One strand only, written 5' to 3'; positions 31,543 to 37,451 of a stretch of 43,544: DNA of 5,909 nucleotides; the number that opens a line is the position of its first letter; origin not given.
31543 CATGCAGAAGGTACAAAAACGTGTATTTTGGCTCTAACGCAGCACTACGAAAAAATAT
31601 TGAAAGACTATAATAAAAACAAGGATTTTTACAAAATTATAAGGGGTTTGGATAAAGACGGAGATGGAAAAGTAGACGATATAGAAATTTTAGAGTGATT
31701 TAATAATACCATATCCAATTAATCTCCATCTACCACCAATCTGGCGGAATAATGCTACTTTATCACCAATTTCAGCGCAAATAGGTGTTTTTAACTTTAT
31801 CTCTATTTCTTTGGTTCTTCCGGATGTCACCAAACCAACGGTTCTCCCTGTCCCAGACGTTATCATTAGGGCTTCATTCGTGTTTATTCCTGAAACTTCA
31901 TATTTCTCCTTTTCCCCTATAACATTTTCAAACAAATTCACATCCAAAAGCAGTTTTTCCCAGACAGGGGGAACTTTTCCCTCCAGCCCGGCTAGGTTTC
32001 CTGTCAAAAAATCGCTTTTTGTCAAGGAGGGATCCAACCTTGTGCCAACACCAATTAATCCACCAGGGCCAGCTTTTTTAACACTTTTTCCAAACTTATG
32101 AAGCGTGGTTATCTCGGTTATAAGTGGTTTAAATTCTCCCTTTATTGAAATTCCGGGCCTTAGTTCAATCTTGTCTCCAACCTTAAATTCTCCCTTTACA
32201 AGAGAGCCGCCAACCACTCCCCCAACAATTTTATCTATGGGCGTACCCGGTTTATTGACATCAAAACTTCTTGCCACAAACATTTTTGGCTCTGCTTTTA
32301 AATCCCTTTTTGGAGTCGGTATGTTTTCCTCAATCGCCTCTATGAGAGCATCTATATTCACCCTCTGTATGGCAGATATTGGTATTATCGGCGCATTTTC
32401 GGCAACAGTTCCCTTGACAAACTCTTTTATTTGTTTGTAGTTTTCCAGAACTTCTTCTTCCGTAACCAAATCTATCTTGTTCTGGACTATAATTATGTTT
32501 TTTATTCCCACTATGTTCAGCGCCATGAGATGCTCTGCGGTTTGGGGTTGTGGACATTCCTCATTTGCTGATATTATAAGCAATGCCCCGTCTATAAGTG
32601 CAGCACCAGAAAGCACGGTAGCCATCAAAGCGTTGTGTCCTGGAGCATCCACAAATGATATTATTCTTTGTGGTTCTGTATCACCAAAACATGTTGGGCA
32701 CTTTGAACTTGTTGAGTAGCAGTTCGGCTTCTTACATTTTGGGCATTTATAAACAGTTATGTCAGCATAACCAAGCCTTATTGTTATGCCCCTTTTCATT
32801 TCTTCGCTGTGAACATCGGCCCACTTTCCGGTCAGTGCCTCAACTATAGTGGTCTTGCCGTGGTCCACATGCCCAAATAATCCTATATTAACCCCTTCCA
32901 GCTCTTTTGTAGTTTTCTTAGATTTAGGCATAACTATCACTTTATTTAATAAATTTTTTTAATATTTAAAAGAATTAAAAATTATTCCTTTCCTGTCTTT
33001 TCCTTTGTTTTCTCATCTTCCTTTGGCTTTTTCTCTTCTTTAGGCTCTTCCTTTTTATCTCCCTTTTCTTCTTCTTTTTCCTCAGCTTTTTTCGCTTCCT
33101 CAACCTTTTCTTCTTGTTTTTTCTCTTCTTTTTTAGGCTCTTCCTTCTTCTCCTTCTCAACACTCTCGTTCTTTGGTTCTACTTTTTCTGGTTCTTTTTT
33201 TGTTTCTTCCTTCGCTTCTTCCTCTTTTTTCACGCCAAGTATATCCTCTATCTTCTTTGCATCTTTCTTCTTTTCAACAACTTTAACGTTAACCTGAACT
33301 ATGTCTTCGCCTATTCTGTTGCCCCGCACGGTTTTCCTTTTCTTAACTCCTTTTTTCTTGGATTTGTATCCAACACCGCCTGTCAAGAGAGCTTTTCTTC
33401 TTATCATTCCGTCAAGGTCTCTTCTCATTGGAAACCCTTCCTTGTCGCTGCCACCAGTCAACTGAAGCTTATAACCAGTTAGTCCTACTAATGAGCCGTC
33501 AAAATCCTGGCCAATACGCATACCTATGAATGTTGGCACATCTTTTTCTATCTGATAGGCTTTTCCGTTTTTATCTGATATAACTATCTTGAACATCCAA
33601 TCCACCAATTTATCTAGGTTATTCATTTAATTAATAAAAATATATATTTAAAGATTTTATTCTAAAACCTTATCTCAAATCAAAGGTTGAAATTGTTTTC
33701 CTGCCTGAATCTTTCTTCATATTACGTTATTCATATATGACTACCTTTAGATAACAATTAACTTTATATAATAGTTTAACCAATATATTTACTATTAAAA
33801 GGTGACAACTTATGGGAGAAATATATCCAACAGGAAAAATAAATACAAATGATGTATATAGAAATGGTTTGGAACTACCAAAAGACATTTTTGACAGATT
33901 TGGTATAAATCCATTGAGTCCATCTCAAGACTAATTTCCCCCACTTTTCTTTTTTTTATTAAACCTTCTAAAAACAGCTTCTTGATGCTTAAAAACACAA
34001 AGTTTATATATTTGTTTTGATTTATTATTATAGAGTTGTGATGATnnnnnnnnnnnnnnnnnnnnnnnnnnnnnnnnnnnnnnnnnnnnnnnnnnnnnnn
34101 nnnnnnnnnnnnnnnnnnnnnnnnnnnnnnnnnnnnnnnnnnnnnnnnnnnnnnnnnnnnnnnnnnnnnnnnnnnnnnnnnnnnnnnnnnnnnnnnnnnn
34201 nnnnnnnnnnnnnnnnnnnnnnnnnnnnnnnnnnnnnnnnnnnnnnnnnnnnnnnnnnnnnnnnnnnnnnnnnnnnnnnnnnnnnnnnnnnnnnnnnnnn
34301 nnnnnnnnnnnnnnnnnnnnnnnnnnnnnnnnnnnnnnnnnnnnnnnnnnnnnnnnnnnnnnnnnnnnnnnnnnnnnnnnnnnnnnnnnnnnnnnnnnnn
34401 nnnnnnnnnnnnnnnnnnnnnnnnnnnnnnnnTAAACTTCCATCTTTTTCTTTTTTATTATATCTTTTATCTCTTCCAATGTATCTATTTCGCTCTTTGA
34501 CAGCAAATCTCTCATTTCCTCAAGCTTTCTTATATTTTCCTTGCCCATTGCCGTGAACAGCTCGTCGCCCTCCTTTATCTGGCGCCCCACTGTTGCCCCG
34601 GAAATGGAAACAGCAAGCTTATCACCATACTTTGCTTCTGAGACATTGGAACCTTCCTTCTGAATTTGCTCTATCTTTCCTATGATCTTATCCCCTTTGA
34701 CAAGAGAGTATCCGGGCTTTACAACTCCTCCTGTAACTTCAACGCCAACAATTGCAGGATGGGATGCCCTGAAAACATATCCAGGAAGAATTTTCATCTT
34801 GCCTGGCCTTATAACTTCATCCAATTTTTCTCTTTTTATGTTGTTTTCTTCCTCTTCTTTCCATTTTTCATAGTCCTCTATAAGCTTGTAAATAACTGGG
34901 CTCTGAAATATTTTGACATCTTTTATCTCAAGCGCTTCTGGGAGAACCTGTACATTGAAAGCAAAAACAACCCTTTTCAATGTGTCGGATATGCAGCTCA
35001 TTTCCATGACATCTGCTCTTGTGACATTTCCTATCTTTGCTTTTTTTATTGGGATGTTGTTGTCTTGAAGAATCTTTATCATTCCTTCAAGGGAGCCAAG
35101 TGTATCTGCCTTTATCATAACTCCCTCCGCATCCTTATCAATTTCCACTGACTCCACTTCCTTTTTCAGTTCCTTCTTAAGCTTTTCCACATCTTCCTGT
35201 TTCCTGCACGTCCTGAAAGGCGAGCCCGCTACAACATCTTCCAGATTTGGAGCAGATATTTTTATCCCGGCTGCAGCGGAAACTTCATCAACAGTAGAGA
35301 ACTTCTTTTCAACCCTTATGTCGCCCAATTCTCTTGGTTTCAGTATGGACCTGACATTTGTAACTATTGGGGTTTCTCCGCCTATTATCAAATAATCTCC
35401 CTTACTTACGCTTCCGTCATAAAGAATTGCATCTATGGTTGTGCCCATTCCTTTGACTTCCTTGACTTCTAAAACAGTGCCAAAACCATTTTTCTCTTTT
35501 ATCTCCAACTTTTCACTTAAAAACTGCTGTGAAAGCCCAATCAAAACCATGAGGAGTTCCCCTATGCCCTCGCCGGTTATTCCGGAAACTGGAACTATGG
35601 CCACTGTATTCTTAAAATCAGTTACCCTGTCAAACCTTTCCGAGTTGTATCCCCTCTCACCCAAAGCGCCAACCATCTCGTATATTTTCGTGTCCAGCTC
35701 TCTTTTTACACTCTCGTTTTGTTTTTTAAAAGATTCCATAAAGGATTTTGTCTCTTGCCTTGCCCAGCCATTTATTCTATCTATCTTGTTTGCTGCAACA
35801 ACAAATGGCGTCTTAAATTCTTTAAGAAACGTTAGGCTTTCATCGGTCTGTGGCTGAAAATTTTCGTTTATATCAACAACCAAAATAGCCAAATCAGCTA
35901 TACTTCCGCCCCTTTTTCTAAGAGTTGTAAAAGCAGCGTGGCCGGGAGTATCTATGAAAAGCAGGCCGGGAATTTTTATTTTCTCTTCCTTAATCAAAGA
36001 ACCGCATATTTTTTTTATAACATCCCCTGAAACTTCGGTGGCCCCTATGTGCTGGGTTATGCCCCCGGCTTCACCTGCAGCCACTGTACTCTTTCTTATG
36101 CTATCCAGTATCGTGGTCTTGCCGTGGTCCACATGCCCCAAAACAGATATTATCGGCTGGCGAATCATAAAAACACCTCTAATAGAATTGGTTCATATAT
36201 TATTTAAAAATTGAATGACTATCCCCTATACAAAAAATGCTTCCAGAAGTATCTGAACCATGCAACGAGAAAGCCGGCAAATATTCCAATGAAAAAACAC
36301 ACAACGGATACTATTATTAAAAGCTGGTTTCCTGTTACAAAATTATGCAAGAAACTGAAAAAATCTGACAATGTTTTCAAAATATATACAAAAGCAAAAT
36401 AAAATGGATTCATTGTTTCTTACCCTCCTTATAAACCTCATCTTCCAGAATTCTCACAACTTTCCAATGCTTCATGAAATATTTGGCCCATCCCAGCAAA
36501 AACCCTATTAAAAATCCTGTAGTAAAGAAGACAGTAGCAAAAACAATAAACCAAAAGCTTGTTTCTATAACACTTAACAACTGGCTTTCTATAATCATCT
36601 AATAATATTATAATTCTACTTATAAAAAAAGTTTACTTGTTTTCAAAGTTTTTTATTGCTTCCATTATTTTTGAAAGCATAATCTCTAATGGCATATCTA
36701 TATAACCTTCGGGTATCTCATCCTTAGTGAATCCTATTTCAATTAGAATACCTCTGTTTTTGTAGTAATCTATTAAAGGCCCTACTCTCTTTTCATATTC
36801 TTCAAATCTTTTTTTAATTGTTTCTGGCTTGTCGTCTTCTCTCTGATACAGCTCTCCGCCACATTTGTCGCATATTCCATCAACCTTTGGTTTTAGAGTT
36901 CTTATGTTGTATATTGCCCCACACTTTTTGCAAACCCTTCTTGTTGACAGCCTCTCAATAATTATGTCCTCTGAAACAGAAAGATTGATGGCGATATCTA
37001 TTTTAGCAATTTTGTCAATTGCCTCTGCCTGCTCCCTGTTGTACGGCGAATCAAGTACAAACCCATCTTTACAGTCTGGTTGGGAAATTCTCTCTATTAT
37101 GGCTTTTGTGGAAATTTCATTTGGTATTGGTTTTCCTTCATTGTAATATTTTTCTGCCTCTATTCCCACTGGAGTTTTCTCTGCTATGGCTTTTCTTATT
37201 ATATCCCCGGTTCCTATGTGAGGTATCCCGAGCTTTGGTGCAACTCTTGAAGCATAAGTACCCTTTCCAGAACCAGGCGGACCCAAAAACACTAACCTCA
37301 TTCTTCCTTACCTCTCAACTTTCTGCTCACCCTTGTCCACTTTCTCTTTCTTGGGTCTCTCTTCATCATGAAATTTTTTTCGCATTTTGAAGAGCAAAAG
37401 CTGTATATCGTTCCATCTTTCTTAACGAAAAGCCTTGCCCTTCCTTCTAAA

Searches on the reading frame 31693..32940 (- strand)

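Call 11: search_protein_families(library=pfam, proteins=[window:31693-32940:-])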
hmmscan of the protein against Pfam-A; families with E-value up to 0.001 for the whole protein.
window:31693-32940:- (416 aa): 6 families
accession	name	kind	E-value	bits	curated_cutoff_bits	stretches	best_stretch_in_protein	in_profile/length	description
PF00009.33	GTP_EFTU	-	4.9e-34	118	26.5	1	17-208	4-187/188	Elongation factor Tu GTP binding domain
PF09173.17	eIF2_C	-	3.9e-27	94.7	22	1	329-413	2-86/86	Initiation factor eIF2 gamma, C terminal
PF03144.31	GTP_EFTU_D2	-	1e-08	35.9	30.3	1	240-304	1-62/73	Elongation factor Tu domain 2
PF03193.22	RsgA_GTPase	-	2.5e-06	27.8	30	1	113-207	20-108/174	RsgA GTPase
PF16897.10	MMR_HSR1_Xtn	-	0.00016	22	35.2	1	148-205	57-102/106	C-terminal region of MMR_HSR1 domain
PF01926.29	MMR_HSR1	-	0.00041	20.9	21.9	1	19-155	2-113/113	50S ribosome-binding GTPase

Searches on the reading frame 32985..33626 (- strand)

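Call 76: search_protein_families(library=pfam, proteins=[window:32985-33626:-], max_evalue=0.001)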
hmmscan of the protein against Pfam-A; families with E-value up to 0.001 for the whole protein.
window:32985-33626:- (214 aa): 1 family
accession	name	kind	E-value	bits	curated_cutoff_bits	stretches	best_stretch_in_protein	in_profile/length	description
PF01092.24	Ribosomal_S6e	-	3.6e-35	121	26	1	12-130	1-124/125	Ribosomal protein S6e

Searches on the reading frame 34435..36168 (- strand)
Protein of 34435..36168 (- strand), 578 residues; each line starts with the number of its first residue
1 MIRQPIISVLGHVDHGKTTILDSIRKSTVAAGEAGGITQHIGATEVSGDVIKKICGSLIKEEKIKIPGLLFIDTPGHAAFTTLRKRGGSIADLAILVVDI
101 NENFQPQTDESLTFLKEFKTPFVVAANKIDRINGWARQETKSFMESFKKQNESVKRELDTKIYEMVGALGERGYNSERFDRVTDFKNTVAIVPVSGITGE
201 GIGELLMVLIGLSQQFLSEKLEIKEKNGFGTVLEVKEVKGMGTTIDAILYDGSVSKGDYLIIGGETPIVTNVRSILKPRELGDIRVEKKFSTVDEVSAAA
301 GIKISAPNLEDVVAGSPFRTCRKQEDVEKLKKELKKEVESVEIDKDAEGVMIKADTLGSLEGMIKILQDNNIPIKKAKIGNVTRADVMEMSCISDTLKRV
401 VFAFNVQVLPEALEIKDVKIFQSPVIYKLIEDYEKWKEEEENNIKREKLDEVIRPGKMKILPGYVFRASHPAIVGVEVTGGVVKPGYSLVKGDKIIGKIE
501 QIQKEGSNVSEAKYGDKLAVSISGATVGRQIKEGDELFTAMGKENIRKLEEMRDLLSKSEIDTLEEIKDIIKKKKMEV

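Call 11: search_protein_families(library=pfam, proteins=[window:34435-36168:-])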
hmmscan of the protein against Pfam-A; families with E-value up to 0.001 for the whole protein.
window:34435-36168:- (578 aa): 6 families
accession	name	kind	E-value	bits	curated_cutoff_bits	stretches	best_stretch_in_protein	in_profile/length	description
PF00009.33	GTP_EFTU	-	1.7e-33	116.2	26.5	1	6-211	5-184/188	Elongation factor Tu GTP binding domain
PF14578.12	GTP_EFTU_D4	-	5.8e-30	103.5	23.8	1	454-537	1-85/86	Elongation factor Tu domain 4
PF11987.13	IF-2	-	6.8e-16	58.7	27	1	325-434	3-117/117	Translation-initiation factor 2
PF01926.29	MMR_HSR1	-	9.3e-08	32.6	21.9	1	7-128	2-113/113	50S ribosome-binding GTPase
PF03144.31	GTP_EFTU_D2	-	5.3e-07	30.4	30.3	1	242-316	1-70/73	Elongation factor Tu domain 2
PF03029.23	ATP_bind_1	-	0.00011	22.6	27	1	42-206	66-231/240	Conserved hypothetical ATP binding protein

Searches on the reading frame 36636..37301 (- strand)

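Call 76: search_protein_families(library=pfam, proteins=[window:36636-37301:-], max_evalue=0.001)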
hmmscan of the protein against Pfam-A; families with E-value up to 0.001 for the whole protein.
window:36636-37301:- (222 aa): 7 families
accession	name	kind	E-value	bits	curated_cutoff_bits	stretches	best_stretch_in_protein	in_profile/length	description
PF00406.28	ADK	-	1.4e-38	132.9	26.8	1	6-184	2-150/151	Adenylate kinase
PF13207.12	AAA_17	-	5.3e-21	75.8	27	1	6-122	1-123/136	AAA domain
PF05191.20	ADK_lid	-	1.1e-18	67.2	26.6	1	121-156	1-36/36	Adenylate kinase, active site lid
PF13238.12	AAA_18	-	1.9e-07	32.1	29.4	1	6-122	4-112/128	AAA domain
PF13671.12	AAA_33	-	9.6e-05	23.1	27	1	4-121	3-118/143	AAA domain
PF02224.24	Cytidylate_kin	-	0.00072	19.8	26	0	7-37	5-35/211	Cytidylate kinase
PF13189.12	Cytidylate_kin2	-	0.00073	20.2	28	1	9-101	8-92/176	Cytidylate kinase-like family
